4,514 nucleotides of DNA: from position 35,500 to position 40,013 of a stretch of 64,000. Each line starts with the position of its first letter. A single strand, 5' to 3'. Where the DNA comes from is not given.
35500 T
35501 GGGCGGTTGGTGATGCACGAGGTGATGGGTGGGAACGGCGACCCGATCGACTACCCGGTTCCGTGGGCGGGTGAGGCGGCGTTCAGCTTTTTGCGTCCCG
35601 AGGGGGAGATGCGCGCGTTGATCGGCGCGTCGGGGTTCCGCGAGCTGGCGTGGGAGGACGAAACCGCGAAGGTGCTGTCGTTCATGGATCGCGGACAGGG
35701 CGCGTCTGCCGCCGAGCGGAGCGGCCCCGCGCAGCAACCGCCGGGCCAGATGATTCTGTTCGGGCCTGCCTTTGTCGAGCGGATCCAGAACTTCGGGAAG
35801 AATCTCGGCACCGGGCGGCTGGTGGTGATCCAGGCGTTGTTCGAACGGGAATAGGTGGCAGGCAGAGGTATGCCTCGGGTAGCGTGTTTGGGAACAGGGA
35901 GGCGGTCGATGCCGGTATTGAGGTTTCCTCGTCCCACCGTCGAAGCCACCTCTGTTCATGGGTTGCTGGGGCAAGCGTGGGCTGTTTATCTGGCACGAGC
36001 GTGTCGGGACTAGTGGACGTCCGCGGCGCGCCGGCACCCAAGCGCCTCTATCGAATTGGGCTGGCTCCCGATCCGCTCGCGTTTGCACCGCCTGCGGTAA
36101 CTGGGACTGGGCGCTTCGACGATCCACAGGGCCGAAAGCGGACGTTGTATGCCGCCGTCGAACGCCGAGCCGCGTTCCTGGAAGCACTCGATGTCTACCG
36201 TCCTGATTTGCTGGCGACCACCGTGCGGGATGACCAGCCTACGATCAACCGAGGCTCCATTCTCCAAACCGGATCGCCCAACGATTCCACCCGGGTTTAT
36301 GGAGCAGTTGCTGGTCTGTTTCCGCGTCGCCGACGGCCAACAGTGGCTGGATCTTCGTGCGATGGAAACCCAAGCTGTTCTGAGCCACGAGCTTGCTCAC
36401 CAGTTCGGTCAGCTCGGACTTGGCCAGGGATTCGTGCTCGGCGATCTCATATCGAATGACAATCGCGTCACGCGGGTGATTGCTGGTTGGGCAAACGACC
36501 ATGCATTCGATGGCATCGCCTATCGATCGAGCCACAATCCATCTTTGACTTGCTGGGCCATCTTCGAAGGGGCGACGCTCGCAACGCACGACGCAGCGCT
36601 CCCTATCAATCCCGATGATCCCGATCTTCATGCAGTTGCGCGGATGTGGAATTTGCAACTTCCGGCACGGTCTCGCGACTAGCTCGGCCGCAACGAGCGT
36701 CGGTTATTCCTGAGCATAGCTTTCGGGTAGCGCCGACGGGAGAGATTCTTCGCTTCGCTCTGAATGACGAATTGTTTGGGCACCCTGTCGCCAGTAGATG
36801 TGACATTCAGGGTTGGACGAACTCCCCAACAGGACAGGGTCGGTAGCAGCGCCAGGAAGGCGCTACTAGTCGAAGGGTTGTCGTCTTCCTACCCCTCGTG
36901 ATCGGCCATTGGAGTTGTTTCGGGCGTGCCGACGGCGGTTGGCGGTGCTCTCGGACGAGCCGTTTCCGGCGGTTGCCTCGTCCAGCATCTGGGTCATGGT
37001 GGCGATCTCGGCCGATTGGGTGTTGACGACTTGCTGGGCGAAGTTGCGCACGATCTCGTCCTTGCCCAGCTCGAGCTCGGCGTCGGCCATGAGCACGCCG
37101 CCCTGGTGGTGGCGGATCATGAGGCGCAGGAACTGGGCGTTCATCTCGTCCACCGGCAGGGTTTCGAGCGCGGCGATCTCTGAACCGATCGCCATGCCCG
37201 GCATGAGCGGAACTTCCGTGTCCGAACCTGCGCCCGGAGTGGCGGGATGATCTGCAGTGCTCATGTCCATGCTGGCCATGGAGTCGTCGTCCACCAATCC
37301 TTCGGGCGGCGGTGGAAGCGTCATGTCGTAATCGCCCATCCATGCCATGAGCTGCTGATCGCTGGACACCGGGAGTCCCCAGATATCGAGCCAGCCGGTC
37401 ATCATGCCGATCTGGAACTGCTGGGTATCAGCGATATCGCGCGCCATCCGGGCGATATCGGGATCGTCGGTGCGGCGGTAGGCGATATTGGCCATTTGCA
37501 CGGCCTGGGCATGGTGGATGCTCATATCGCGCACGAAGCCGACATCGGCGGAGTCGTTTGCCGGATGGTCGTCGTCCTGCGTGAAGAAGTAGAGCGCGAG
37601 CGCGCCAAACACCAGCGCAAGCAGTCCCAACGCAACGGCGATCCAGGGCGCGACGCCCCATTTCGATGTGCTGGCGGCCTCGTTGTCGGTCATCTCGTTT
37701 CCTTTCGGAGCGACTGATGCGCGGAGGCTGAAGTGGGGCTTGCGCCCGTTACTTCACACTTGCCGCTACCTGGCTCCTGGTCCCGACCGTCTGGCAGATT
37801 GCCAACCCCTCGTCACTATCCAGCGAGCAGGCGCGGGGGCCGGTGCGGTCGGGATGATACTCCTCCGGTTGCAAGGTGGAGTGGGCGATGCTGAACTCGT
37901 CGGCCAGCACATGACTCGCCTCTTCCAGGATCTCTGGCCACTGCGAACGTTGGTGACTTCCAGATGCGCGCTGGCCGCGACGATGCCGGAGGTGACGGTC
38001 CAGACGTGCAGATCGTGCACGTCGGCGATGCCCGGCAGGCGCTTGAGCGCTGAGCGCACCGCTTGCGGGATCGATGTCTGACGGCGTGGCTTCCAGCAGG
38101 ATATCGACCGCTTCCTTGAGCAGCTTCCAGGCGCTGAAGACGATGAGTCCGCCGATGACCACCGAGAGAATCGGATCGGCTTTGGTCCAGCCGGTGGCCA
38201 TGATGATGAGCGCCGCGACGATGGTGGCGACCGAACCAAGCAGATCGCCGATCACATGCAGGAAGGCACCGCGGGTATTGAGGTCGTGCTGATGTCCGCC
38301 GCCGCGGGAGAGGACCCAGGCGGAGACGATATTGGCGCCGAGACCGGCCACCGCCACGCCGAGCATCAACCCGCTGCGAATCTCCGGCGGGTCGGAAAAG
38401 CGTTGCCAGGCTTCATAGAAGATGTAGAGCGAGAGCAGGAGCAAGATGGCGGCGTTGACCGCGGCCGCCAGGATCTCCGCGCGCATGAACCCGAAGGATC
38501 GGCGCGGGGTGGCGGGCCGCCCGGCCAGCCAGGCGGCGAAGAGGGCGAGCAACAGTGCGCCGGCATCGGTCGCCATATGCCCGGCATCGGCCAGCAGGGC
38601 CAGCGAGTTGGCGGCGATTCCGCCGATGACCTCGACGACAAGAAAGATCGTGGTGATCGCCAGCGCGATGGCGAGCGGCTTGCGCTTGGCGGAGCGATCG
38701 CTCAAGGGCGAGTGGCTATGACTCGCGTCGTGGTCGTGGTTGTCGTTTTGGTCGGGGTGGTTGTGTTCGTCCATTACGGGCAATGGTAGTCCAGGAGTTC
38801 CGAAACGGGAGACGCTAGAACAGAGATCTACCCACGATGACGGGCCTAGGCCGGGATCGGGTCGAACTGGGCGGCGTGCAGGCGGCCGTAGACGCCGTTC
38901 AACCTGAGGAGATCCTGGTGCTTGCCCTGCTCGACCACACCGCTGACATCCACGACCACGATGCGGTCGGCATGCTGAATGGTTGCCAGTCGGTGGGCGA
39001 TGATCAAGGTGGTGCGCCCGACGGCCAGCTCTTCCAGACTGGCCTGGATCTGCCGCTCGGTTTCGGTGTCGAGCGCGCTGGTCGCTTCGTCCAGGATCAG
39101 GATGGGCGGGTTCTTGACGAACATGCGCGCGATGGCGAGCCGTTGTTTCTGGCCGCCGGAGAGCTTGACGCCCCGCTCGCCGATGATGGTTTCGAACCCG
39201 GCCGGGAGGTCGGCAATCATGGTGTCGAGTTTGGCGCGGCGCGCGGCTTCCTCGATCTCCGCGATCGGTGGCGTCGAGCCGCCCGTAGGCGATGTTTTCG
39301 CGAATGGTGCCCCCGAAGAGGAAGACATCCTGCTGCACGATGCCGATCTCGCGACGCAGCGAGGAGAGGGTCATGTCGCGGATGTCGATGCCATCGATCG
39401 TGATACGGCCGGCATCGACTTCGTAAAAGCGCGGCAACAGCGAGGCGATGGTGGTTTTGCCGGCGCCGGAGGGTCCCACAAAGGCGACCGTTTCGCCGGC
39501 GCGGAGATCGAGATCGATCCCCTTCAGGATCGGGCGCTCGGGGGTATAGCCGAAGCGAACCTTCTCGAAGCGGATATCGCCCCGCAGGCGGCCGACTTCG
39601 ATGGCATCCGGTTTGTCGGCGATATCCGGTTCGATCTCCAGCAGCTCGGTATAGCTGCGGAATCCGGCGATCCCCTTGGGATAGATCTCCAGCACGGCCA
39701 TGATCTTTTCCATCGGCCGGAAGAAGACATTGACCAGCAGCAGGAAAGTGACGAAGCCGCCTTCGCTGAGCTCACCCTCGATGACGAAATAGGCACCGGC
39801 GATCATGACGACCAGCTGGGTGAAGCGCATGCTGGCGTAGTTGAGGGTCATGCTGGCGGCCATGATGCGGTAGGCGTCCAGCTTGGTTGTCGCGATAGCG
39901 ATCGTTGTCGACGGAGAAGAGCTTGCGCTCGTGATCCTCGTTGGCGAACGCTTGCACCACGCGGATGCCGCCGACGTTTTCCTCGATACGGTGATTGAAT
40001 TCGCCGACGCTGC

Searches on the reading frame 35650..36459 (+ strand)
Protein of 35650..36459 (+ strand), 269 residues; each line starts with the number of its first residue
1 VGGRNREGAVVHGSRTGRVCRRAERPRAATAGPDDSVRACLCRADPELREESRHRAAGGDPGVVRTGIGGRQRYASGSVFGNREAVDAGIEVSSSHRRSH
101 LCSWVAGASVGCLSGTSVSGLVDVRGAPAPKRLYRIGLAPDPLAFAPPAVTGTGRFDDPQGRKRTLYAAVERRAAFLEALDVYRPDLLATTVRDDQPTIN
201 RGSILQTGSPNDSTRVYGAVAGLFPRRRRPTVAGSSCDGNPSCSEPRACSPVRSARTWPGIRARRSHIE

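Call 9: search_protein_families(library=pfam, proteins=[window:35650-36459:+], max_evalue=0.01)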
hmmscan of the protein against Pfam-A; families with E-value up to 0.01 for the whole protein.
window:35650-36459:+ (269 aa): 1 family
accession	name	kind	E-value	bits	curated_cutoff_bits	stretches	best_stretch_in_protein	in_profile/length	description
PF08808.17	RES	-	0.00051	20.5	23.2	1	133-193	2-62/157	RES domain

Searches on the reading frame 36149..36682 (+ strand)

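Call 8: search_protein_families(library=pfam, proteins=[window:36149-36682:+], max_evalue=0.01)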
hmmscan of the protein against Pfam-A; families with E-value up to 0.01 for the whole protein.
window:36149-36682:+ (177 aa): 1 family
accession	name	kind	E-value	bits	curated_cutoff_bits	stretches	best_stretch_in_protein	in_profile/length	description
PF08808.17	RES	-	0.00011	22.7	23.2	1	90-145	93-141/157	RES domain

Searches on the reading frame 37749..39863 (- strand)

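Call 9: search_protein_families(library=pfam, proteins=[window:37749-39863:-], max_evalue=0.01)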
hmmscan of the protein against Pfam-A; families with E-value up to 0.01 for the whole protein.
window:37749-39863:- (704 aa): 3 families
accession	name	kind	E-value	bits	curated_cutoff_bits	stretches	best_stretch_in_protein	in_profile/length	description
PF01545.26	Cation_efflux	-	2.5e-44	151.9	26.6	1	398-590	2-198/198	Cation efflux family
PF00005.33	ABC_tran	-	3.9e-18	66.8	25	1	113-207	1-80/137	ABC transporter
PF00664.28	ABC_membrane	-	0.0026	17.9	28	1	2-51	225-274/274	ABC transporter transmembrane region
